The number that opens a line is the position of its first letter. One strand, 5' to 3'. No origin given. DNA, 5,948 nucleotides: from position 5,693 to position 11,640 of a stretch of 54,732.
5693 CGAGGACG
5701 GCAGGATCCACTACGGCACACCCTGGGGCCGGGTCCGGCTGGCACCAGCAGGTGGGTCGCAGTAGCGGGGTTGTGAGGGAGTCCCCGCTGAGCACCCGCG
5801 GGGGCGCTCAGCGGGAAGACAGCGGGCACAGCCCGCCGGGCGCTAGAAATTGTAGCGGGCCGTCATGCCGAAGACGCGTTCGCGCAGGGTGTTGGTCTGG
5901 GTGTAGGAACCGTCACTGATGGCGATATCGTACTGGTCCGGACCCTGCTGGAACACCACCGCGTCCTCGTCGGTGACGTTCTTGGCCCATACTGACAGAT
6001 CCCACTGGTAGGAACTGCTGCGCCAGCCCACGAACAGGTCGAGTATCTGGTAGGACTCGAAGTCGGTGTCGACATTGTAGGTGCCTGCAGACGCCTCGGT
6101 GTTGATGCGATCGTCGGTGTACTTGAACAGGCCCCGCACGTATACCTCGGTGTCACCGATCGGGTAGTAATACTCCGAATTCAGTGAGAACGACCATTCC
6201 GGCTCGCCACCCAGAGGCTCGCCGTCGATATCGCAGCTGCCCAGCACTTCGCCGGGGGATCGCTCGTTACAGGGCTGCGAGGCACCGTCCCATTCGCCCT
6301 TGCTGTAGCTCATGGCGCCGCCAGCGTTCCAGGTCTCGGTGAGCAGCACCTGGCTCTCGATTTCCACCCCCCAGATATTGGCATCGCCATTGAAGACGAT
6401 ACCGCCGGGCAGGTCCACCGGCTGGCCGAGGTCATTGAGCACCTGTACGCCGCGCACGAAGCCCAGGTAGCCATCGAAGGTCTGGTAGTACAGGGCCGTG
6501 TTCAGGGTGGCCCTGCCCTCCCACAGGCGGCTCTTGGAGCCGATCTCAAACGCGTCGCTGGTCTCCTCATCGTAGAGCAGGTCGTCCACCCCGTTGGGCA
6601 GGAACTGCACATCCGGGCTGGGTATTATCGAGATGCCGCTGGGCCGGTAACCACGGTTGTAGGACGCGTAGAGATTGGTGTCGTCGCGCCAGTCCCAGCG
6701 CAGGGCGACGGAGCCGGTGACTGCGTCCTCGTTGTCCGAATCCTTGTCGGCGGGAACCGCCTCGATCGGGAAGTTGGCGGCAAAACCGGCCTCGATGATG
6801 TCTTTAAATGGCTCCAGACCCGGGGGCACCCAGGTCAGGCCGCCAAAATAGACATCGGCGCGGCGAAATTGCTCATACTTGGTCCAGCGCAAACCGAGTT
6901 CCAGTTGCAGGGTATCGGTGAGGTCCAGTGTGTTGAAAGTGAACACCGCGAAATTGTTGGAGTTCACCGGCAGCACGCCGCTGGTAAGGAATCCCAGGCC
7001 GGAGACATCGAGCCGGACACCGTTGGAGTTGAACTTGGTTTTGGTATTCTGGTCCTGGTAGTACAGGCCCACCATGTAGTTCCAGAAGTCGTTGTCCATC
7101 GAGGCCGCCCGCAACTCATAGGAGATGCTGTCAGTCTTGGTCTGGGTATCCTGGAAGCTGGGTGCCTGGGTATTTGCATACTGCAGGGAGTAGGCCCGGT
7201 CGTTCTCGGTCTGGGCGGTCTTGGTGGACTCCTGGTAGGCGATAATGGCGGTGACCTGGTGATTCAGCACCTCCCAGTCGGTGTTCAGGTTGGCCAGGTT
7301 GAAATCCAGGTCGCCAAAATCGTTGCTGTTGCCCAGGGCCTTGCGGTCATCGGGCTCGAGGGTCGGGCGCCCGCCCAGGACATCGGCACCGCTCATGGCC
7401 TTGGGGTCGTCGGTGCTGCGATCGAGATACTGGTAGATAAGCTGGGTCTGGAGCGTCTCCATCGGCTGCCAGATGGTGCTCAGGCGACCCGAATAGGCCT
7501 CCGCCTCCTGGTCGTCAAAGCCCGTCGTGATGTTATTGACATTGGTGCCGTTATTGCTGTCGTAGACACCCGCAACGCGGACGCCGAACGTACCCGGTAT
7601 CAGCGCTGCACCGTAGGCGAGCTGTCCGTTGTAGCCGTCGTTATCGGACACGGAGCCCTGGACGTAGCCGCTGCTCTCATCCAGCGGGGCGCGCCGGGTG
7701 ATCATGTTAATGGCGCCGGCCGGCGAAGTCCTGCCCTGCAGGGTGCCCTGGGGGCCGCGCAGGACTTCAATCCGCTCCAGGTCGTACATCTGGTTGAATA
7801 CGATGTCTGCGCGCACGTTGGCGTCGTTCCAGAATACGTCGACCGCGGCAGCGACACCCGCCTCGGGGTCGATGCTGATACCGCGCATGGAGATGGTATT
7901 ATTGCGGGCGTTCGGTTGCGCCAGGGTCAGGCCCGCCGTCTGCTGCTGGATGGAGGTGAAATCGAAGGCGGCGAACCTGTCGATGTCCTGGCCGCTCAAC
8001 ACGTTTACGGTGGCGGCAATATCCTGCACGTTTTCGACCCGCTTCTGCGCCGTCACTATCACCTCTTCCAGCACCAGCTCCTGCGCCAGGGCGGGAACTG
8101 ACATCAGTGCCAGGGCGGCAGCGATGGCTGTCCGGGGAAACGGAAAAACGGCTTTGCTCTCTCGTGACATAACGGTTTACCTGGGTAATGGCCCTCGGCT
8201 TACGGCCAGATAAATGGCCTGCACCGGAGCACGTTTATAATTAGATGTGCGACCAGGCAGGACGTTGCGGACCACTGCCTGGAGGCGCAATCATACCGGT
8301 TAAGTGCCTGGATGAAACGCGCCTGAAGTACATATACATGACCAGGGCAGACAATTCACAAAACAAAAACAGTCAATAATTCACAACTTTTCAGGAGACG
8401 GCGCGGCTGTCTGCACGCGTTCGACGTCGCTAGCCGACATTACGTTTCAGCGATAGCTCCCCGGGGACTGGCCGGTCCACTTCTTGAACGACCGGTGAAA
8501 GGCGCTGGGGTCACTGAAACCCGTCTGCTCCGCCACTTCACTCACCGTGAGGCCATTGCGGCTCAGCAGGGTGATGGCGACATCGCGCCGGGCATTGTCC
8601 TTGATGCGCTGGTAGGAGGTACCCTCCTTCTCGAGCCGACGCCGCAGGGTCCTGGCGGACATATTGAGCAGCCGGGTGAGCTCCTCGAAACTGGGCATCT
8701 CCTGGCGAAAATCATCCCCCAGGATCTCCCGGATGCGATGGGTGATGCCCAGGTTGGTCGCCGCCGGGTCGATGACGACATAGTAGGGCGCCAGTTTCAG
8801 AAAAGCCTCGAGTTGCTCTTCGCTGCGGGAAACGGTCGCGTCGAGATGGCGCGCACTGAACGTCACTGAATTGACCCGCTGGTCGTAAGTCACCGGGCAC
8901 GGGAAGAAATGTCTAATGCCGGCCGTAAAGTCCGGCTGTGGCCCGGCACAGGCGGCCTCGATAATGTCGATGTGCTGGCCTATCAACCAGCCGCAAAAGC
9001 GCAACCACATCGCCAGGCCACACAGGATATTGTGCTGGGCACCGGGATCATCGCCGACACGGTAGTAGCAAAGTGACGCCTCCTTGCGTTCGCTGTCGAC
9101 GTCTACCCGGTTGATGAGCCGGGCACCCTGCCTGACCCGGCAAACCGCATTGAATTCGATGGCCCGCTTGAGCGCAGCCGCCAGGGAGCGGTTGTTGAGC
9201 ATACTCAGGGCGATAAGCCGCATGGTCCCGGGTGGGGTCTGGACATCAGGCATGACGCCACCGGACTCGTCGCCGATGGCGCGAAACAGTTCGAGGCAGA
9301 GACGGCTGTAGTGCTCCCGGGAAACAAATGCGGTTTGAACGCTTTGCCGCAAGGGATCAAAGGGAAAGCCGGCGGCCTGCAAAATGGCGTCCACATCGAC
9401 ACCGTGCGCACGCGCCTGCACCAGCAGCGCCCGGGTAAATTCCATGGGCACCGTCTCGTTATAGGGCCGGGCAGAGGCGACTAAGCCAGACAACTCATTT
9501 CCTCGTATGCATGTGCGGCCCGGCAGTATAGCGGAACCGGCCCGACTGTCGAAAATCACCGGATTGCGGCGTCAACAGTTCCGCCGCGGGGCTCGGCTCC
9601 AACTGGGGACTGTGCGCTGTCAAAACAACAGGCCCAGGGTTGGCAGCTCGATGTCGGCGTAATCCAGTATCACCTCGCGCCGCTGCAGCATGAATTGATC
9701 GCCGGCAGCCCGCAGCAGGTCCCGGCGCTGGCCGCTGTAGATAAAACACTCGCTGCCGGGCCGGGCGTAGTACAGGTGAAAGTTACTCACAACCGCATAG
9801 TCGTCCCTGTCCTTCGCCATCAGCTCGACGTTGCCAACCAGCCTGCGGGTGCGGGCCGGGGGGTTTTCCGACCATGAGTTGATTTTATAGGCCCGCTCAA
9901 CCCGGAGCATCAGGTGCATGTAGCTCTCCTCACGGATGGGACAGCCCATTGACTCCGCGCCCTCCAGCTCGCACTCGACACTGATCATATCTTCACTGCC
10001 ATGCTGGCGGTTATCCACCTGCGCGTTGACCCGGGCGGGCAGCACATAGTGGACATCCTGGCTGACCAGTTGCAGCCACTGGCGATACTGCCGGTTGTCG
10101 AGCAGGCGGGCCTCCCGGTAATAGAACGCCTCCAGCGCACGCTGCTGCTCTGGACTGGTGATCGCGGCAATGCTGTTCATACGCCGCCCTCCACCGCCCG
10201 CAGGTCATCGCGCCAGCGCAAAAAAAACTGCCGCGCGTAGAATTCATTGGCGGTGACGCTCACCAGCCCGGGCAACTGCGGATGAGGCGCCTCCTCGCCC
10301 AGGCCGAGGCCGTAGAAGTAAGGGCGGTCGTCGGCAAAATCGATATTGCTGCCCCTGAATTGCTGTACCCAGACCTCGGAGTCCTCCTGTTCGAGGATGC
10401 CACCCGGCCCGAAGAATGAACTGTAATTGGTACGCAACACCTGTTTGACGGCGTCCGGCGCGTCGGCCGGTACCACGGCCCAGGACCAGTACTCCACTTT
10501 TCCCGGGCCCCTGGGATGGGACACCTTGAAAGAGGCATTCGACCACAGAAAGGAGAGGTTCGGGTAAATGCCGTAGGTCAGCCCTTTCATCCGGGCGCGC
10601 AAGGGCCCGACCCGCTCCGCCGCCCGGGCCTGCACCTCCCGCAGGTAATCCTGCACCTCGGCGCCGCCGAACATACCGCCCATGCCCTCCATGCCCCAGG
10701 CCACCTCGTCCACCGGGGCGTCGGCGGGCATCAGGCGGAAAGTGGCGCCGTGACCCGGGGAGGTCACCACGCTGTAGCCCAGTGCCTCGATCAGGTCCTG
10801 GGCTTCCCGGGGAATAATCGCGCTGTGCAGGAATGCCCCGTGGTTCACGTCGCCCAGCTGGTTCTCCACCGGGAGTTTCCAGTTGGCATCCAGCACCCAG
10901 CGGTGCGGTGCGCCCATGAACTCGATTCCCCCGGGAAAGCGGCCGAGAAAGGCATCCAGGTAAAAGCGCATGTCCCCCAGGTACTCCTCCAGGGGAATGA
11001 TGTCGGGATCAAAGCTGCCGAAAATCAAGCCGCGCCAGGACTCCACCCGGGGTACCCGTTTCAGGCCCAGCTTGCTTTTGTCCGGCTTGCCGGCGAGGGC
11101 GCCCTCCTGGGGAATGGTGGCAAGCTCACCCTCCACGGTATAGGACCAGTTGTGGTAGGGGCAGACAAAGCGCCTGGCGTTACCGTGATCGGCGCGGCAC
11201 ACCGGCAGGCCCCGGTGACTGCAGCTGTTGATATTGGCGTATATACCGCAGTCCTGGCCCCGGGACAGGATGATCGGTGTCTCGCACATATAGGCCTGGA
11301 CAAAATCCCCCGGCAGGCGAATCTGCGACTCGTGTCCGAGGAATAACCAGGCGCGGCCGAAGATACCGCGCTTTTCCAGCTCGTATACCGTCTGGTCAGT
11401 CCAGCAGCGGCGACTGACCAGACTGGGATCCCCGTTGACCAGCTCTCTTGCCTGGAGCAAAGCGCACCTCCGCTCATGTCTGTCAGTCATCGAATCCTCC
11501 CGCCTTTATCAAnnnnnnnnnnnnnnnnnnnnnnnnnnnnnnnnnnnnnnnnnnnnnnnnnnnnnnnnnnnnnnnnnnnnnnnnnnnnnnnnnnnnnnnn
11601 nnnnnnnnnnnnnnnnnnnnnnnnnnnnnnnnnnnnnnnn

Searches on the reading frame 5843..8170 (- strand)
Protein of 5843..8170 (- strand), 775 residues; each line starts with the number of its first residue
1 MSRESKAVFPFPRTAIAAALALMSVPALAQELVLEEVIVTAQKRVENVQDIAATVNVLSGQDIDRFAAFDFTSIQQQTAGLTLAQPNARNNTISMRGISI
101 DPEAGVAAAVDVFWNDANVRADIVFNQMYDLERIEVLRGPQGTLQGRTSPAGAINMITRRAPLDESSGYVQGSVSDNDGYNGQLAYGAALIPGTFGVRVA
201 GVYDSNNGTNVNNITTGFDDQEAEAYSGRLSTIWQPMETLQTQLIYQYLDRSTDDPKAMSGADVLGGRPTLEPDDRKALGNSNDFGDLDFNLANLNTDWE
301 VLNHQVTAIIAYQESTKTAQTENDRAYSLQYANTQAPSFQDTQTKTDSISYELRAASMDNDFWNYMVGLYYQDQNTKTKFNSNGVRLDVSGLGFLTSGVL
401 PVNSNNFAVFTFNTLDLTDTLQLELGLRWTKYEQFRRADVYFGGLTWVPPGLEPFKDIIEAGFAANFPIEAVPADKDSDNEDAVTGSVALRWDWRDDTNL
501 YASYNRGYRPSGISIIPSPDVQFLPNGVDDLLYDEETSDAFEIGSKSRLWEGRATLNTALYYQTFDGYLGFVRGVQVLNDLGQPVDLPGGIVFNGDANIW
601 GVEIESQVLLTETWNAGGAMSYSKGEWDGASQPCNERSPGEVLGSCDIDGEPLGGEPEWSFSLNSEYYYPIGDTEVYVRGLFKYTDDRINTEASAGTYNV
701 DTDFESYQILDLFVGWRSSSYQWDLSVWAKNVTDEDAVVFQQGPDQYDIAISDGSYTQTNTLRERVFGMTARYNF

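Call 12: search_protein_families(library=pfam, proteins=[window:5843-8170:-])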
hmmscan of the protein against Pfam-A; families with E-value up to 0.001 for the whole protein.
window:5843-8170:- (775 aa): 2 families
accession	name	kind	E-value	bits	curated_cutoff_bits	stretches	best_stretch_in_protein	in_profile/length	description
PF00593.30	TonB_dep_Rec_b-barrel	-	6.5e-36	125.6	27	1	245-732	18-436/436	TonB dependent receptor-like, beta-barrel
PF07715.20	Plug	-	6.4e-13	49.6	23.9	1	48-153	2-107/107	TonB-dependent Receptor Plug Domain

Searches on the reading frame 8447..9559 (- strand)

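Call 12: search_protein_families(library=pfam, proteins=[window:8447-9559:-])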
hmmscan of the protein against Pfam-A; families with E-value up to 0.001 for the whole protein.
window:8447-9559:- (370 aa): 4 families
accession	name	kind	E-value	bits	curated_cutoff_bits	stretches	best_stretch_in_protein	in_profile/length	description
PF12625.12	Arabinose_bd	-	3.1e-26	93.1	27.6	1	53-242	1-184/185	Arabinose-binding domain of AraC transcription regulator, N-term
PF12833.13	HTH_18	-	1.4e-19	70.6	33.6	1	295-370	2-78/80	Helix-turn-helix domain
PF00165.29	HTH_AraC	-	3.2e-12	46.7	26.6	1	335-370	8-41/42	Bacterial regulatory helix-turn-helix proteins, AraC family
PF13542.12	HTH_Tnp_ISL3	-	0.00021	21.1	27.4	0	329-350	20-40/51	Helix-turn-helix domain of transposase family ISL3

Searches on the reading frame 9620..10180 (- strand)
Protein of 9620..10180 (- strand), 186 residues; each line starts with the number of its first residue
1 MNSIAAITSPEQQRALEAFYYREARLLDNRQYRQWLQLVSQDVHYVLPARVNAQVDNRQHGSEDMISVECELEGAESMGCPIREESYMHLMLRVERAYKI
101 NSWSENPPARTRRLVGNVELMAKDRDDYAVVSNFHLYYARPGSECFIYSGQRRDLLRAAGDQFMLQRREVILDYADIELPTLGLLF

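Call 13: search_protein_families(library=pfam, proteins=[window:9620-10180:-])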
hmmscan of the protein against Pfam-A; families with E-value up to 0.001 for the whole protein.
window:9620-10180:- (186 aa): 1 family
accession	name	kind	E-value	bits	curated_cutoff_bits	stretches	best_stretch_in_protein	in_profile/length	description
PF00866.24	Ring_hydroxyl_B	-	5.2e-31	108.1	27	1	22-175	1-140/144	Ring hydroxylating beta subunit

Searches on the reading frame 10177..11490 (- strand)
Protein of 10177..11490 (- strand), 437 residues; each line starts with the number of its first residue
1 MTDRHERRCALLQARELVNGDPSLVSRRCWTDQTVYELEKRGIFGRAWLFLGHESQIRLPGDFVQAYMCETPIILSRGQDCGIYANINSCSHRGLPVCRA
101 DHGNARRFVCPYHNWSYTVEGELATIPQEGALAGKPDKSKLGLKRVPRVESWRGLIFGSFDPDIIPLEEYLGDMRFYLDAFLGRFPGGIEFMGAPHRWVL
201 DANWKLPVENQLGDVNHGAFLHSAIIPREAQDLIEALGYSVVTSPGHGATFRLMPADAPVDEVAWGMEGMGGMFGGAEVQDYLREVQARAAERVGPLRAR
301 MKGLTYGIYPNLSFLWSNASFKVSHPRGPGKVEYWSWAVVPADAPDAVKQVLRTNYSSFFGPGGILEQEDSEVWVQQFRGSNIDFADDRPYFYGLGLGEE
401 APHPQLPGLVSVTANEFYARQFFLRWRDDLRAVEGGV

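Call 13: search_protein_families(library=pfam, proteins=[window:10177-11490:-])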
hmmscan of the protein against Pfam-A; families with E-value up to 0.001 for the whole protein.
window:10177-11490:- (437 aa): 2 families
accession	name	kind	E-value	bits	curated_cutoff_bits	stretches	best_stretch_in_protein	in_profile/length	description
PF00355.32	Rieske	-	5.7e-17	61.9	20.3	1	48-132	2-84/88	Rieske [2Fe-2S] domain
PF00848.25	Ring_hydroxyl_A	-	2.1e-13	51.1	24.9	1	197-392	9-188/208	Ring hydroxylating alpha subunit (catalytic domain)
